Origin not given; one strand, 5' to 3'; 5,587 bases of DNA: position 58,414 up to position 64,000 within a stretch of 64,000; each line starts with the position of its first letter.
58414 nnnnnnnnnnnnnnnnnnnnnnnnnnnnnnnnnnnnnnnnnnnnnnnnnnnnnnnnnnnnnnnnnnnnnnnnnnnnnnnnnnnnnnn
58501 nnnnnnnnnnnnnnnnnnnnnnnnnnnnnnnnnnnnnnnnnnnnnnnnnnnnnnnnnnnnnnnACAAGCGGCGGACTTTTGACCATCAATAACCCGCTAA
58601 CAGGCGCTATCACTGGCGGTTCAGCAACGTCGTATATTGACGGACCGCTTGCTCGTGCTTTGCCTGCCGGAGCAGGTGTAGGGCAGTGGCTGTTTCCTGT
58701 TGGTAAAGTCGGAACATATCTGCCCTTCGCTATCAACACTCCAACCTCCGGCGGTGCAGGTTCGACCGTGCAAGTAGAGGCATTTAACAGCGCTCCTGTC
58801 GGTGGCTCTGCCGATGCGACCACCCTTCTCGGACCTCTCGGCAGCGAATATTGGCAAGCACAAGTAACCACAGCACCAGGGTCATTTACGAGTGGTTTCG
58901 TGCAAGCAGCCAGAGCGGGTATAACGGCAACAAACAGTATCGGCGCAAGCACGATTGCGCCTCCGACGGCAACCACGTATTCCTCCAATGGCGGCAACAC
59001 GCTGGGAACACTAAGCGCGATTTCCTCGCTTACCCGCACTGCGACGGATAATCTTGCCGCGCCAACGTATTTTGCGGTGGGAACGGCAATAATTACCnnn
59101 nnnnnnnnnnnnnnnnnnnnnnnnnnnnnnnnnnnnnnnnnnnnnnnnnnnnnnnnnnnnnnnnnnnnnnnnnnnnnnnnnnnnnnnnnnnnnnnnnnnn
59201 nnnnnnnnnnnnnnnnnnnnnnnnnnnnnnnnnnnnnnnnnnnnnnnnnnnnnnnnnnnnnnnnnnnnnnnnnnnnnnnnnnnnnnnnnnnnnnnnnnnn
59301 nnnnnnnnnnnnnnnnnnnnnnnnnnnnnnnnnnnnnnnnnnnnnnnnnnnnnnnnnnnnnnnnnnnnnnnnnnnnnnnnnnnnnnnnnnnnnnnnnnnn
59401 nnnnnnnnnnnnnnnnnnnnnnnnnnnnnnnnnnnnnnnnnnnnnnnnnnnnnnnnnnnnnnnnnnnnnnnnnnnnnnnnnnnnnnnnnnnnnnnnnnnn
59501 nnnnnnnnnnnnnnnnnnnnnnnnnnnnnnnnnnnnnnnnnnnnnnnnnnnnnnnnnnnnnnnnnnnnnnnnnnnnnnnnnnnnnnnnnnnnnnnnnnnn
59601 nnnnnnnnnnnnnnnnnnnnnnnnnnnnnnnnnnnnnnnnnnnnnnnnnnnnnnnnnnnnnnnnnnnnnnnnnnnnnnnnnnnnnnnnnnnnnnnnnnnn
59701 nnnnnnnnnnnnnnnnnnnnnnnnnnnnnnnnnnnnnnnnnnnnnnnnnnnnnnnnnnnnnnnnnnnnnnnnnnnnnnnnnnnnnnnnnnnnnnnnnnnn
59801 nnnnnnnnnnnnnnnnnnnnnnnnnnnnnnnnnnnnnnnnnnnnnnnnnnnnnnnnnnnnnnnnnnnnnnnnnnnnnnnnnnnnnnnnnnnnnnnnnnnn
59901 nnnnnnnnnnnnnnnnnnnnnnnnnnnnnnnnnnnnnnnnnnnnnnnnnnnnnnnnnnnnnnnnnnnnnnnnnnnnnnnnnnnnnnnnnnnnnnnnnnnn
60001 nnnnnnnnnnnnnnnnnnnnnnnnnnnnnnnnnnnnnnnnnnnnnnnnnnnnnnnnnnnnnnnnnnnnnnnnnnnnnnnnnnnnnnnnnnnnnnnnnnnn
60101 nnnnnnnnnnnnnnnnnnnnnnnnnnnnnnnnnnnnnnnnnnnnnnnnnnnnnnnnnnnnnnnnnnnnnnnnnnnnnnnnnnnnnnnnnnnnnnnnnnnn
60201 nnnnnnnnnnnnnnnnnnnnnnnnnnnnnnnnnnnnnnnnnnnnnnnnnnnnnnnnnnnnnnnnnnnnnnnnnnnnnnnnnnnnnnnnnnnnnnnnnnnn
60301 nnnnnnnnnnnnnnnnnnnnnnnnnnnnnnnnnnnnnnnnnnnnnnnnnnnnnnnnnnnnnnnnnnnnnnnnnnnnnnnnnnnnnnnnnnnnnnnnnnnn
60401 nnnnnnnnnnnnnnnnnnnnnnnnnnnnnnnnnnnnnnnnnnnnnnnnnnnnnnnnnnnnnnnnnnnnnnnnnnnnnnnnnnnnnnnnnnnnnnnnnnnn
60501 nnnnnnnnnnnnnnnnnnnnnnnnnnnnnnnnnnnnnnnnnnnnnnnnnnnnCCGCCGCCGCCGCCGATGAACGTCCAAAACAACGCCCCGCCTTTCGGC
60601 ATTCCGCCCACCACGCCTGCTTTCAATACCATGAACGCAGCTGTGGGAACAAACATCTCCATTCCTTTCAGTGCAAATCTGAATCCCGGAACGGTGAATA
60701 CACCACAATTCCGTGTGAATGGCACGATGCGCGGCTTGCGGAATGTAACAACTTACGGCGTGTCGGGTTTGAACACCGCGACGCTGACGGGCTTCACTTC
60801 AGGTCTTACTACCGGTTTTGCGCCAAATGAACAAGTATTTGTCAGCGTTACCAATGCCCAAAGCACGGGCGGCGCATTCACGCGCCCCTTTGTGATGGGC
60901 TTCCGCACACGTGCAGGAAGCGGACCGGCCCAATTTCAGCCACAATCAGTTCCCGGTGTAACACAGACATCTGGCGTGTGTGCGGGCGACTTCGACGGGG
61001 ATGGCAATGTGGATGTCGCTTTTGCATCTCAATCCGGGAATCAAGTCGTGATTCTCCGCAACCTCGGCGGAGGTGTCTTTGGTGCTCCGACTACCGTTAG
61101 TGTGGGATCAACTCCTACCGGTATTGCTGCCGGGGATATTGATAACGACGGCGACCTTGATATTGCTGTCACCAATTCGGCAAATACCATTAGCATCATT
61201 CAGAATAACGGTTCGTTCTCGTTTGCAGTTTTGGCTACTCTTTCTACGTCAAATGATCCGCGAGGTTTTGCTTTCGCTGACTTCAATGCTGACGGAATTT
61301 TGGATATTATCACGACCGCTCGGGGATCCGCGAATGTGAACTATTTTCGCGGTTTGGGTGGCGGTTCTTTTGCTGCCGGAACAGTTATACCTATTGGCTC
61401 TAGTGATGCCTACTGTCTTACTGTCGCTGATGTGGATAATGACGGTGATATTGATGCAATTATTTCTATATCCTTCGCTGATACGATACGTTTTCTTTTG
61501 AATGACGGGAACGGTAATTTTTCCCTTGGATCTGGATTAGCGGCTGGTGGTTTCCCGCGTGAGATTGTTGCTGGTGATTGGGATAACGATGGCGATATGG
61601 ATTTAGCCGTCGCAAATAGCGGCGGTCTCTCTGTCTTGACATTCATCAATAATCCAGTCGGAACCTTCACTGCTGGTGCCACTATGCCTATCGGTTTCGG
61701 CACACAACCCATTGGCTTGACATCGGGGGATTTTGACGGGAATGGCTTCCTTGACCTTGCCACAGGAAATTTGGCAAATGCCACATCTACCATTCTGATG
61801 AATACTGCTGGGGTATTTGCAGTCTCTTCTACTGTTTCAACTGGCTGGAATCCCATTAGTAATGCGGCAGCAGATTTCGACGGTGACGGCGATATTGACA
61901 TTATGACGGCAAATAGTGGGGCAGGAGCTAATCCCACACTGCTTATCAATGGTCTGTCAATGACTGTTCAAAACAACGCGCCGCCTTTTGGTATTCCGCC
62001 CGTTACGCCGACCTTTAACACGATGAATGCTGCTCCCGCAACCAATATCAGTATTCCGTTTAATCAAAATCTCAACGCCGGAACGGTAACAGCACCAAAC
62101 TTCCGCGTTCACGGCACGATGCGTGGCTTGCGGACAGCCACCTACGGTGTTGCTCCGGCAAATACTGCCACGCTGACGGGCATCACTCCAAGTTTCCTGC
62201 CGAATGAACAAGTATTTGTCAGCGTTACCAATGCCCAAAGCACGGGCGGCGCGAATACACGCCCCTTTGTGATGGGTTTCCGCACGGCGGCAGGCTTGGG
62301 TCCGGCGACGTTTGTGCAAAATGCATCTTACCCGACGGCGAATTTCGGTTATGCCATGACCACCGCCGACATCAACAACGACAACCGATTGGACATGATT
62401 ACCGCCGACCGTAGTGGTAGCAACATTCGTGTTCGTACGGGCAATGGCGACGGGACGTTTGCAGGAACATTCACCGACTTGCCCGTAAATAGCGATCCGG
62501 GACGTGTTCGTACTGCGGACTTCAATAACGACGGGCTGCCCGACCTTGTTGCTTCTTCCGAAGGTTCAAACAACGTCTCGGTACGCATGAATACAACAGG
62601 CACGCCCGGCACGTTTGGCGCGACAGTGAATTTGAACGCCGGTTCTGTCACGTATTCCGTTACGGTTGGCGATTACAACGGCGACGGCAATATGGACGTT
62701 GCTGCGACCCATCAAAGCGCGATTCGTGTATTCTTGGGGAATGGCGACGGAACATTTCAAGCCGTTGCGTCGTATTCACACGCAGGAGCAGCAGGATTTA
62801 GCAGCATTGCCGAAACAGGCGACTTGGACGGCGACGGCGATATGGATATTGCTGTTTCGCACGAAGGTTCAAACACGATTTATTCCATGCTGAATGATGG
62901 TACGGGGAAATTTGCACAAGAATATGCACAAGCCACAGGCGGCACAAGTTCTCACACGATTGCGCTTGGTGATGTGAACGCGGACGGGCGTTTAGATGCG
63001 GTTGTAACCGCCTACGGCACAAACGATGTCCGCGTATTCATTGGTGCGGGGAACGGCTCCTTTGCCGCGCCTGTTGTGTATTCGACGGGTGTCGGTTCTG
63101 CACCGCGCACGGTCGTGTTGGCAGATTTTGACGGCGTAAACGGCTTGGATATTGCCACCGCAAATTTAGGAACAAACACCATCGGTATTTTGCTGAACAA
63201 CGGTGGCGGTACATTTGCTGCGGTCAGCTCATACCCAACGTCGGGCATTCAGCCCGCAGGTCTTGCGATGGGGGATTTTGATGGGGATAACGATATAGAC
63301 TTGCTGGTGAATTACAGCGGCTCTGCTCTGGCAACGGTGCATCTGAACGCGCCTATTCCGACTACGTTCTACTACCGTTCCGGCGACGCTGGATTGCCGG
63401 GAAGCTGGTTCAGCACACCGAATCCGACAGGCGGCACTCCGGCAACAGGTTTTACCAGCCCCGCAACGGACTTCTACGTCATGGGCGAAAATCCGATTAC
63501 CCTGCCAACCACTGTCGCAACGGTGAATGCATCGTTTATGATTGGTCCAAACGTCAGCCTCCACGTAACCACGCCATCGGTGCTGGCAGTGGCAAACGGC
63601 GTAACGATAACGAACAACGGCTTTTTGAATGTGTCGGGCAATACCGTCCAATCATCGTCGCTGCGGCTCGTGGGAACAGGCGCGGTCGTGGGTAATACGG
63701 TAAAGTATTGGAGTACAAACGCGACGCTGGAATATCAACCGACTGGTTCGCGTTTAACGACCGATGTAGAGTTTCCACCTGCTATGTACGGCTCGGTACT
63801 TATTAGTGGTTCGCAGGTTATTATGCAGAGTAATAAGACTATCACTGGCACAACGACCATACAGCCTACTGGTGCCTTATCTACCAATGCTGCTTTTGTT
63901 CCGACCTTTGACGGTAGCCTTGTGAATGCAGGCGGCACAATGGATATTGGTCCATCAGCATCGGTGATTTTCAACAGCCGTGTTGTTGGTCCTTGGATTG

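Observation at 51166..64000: Giant ORF (more than 12.8 kb, more than 4,270 codons) missing from the supplied ORF track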

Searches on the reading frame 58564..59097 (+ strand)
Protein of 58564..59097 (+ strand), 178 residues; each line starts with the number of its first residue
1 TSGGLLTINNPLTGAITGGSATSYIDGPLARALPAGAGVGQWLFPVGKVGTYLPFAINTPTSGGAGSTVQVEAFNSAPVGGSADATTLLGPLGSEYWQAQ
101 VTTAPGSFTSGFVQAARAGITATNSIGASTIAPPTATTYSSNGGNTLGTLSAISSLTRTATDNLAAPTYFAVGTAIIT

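Call 59: predict_structure(alignment_id=A3)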
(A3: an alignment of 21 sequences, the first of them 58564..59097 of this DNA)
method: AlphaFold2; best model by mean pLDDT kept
length: 178 residues; sequences in the alignment: 21
mean_pLDDT: 83.7   pTM: 0.85
mean pLDDT of the five models: 83.7, 82.9, 80.6, 74.9, 70.6
residues with pLDDT >= 90: 87; 70-90: 63; 50-70: 24; < 50: 4
segments of 3 or more residues with pLDDT < 50: none
pLDDT, mean of each block of 10 residues (from residue 1): 79 91 95 82 94 91 73 77 62 88 65 90 91 81 88 91 87 80
secondary structure, 60 per line:
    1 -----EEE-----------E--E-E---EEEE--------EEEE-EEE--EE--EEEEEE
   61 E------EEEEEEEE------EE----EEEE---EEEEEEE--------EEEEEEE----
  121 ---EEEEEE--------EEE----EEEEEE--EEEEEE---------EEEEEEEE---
elements in order: E6-8 E29-32 E41-44 E46-48 E55-61 E68-75 E88-91 E95-101 E110-116 E124-129 E138-140 E145-150 E153-158 E168-175

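Call 62: fold_search(model_id=the predicted structure, library=pdb)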
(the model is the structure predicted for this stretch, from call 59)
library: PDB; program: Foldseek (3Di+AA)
matches with E <= 10: 243; with E <= 0.001: 0
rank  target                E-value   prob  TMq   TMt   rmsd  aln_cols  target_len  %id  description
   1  9h6g_B                2.1e-02  0.41  0.25  0.07  13.5       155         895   14  Inactive Bacteroides ovatus GH98 endoxylanase E361A in complex with arabino-xylooligosaccharide (released 2025-11-05)
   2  9h6f_A                3.0e-02  0.63  0.29  0.08   8.3       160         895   12  Bacteroides ovatus GH98 endoxylanase in complex with arabino-xylooligosaccharide (released 2025-11-05)
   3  6o6w_MODEL_1_A        9.4e-02  0.47  0.36  0.42  10.0       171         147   13  Solution structure of human myeloid-derived growth factor (released 2019-11-13)
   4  9h6h_A                1.3e-01  0.18  0.24  0.07  15.0       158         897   13  Bacteroides ovatus GH98 endoxylanase with Seleno-methionine substituents (released 2025-11-05)
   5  6svl_J                1.4e-01  0.66  0.38  0.49   7.7       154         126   12  human Myeloid-derived growth factor (MYDGF) in complex with neutralizing Fab (released 2019-11-27)
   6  6m3q_E                1.8e-01  0.63  0.41  0.20   6.6       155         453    9  Crystal structure of AnkB/beta4-spectrin complex (released 2020-05-13)
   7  4d0v_B                3.3e-01  0.09  0.18  0.25  10.2       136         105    8  Crystal structure of the fiber head domain of the Atadenovirus snake adenovirus 1, native, I213 crystal form (released 2014-12-17)
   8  7fe3_A                3.9e-01  0.04  0.18  0.08  17.1       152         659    5  Crystal structure of GH65 alpha-1,2-glucosidase from Flavobacterium johnsoniae (released 2021-11-10)
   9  8ikj                  5.1e-01  0.18  0.36  0.17   8.7       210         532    8  Cryo-EM structure of the inactive CD97 (released 2024-02-14)
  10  4ktr_A                5.1e-01  0.08  0.23  0.07  12.2       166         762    8  Crystal structure of 2-O-alpha-glucosylglycerol phosphorylase in complex with isofagomine and glycerol (released 2014-05-21)
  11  4d1g_C                5.4e-01  0.07  0.19  0.25  14.4       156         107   10  Crystal structure of the fiber head domain of the Atadenovirus snake adenovirus 1, native, second P212121 crystal form (released 2014-12-17)
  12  6ct8                  5.7e-01  0.01  0.13  0.10  64.5       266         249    8  Selenomethionine structure of N-truncated R2-type pyocin tail fiber at 2.6 angstrom resolution (released 2019-02-20)
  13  4d0u_C                6.1e-01  0.07  0.18  0.24  10.2       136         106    7  Crystal structure of the fiber head domain of the Atadenovirus snake adenovirus 1, selenomethionine-derivative (released 2014-12-17)
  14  5ca3_A                6.4e-01  0.02  0.13  0.05  17.5       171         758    5  Crystal structure of the glycosynthase mutant D324N of Escherichia coli GH63 glycosidase in complex with glucose and l (released 2016-08-10)
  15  4d0u_B                6.8e-01  0.07  0.18  0.25  10.2       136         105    7  Crystal structure of the fiber head domain of the Atadenovirus snake adenovirus 1, selenomethionine-derivative (released 2014-12-17)
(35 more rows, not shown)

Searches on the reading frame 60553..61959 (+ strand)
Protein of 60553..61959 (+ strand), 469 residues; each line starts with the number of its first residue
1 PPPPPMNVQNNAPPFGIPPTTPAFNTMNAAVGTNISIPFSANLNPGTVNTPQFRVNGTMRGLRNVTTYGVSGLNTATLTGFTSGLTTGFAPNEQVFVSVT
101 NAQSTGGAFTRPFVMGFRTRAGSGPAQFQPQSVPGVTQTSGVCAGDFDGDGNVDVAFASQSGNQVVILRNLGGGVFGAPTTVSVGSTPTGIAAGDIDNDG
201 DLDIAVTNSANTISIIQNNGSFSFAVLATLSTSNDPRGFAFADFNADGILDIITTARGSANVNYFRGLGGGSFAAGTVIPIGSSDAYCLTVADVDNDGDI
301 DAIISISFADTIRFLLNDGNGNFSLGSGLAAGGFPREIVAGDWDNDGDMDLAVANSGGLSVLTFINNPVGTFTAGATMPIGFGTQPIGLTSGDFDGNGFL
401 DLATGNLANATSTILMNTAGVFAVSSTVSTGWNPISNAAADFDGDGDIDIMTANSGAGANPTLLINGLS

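Call 42: search_protein_families(library=pfam, proteins=[window:60553-61959:+], max_evalue=10)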
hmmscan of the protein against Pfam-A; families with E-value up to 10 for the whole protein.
window:60553-61959:+ (469 aa): 6 families
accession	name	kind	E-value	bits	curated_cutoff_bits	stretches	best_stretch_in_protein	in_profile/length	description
PF13517.12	FG-GAP_3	-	1.4e-47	160.6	26.9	7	146-206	1-61/61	FG-GAP-like repeat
PF01839.29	FG-GAP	-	1.7e-22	79.3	22.1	6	188-212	2-26/37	FG-GAP repeat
PF13205.12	Big_5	-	0.00053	21.1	23.6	1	19-105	9-90/105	Bacterial Ig-like domain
PF12256.14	TcdB_toxin_midN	-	0.0063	16.3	24.8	2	225-260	16-51/181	Insecticide toxin TcdB middle/N-terminal region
PF23625.1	UIM_2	-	0.25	12.1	21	0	295-310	1-16/17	Ubiquitin interaction motif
PF13406.11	SLT_2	-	8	6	24.3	1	436-454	167-185/292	Transglycosylase SLT domain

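Call 43: search_protein_families(library=ncbifam, proteins=[window:60553-61959:+], max_evalue=10)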
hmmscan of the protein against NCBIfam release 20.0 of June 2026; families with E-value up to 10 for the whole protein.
window:60553-61959:+ (469 aa): 2 families
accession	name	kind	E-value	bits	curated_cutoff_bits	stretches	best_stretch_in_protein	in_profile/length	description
NF052323.1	T9SSA_dep_M6i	equivalog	0.005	14.8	600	2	142-216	789-865/1043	T9SS-dependent M6-like inactivated metalloprotease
NF047539.1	XAC2610_fam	domain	1.4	9.5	35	1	240-263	2-25/89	XAC2610-related protein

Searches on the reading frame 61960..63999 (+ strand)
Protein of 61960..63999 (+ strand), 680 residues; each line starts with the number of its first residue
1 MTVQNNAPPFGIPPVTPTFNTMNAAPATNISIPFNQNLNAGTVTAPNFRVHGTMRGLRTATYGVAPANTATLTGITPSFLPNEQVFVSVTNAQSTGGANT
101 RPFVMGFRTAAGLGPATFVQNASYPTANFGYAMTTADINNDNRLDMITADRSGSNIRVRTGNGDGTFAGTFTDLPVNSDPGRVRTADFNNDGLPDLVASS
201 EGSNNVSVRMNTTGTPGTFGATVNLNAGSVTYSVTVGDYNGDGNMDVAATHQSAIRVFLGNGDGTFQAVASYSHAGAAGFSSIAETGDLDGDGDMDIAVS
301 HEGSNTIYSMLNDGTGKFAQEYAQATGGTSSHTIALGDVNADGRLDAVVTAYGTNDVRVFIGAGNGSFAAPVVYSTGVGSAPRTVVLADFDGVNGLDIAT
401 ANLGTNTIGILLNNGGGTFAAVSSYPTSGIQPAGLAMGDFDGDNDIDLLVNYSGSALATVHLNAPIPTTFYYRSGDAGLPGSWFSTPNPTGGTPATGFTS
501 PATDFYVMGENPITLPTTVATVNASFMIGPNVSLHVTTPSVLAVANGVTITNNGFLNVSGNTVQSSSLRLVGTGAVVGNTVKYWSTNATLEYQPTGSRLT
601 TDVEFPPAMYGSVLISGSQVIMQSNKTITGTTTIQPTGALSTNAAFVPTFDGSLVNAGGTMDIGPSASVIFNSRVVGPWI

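Call 16: find_related_loci(query=window:61960-63999:+, collection=genome_contigs, flank=10000)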
Query window:61960-63999:+ (680 aa) in genome_contigs; peptide patterns used: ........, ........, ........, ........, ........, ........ (x = any residue, [..] = any of these).
45 stretches matched a pattern; 23 encode a relative of the query (tblastn E <= 1e-3); 23 distinct loci.
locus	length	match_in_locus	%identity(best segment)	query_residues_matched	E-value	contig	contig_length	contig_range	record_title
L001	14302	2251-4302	35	52-476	4e-50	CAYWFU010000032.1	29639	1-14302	MAG TPA_asm: uncultured bacterium isolate binchicken_co232_183 genome assembly, contig: NODE_2738_length_29639_cov_8.191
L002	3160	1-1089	34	58-462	1e-46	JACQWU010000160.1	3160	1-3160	MAG: Candidatus Desantisbacteria bacterium isolate NC_groundwater_1497_Pr4_B-0.1um_33_3 SR1-18-B1_scaffold_230332, whole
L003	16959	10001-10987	34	117-448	1e-30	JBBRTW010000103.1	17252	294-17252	MAG: Tepidisphaerales bacterium isolate La2_metabat2.312 La2_metabat2.312_K_185239L17252_cov_12.0000, whole genome shotg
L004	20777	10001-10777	33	187-448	8e-21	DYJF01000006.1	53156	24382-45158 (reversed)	MAG TPA_asm: Bdellovibrio sp. isolate FI88_57_8 Afr_mines_FI88_267_length_53156_cov_3_261483, whole genome shotgun seque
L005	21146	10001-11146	28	97-461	1e-11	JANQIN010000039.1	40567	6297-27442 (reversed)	MAG: Thermodesulfobacteriota bacterium isolate PL24a_bin.57 k99_1203949, whole genome shotgun sequence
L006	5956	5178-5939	30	186-457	2e-11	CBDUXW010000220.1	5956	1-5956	MAG TPA_asm: uncultured bacterium isolate SRR22302371_binner12_Refined_148 genome assembly, contig: ERZ26661859.13116, w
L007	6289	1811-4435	28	103-449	2e-9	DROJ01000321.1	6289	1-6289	MAG TPA_asm: Bacteroidetes bacterium isolate HyVt-532 HyVt-532_k145_33447, whole genome shotgun sequence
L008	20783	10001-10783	30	137-498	7e-8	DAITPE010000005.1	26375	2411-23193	MAG TPA_asm: Pyrinomonadaceae bacterium isolate CTOTU26050 NODE_194_length_26375_cov_3.987994, whole genome shotgun sequ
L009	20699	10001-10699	29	180-484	2e-9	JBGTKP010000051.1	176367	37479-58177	MAG: Muriicola sp. isolate JTS-RE315 k141_11302929, whole genome shotgun sequence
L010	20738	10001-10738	24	235-480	3e-7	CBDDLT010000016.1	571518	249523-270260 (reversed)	MAG: Saprospiraceae bacterium isolate a67ac9e3-6e43-4d4d-92df-3fc28827cc44 genome assembly, contig: contig_16, whole gen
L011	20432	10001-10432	29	131-259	8e-7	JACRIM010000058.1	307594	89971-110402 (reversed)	MAG: Planctomycetota bacterium isolate NC_groundwater_1803_Pr3_B-0.1um_60_64 SR-2_scaffold_141_3955474, whole genome sho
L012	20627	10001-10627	28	181-419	9e-7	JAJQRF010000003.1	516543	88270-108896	MAG: Pyrinomonadaceae bacterium isolate cam-2 NODE_70_length_516543_cov_10.275222, whole genome shotgun sequence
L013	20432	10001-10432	29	131-259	1e-6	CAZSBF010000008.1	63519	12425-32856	MAG TPA_asm: uncultured Planctomycetaceae bacterium isolate binchicken_co199_145 genome assembly, contig: NODE_558_lengt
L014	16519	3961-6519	29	183-345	2e-5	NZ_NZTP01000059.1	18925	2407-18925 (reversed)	MAG: Altibacter sp. isolate EAC109 MHASMcontig_149776, whole genome shotgun sequence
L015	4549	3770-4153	30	131-253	2e-5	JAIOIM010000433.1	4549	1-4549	MAG: Ignavibacteriaceae bacterium isolate MAG_30 contig_173166, whole genome shotgun sequence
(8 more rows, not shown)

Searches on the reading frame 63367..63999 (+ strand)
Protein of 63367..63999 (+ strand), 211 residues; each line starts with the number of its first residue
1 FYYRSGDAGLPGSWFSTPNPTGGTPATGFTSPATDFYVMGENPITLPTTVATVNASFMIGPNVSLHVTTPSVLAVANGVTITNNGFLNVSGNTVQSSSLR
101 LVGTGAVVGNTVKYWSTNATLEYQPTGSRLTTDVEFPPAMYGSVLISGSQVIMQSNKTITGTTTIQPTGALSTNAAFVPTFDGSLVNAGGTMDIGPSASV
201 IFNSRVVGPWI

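Call 36: find_related_loci(query=window:63367-63999:+, collection=metagenome_contigs, flank=10000)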
Query window:63367-63999:+ (211 aa) in metagenome_contigs; peptide patterns used: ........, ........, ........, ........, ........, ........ (x = any residue, [..] = any of these).
154 stretches matched a pattern; 3 encode a relative of the query (tblastn E <= 1e-3); 3 distinct loci.
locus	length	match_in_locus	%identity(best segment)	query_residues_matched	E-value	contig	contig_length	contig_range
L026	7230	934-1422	66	1-166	2e-65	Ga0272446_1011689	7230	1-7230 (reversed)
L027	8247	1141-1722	53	1-200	5e-50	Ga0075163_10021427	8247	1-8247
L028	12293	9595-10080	56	1-166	7e-48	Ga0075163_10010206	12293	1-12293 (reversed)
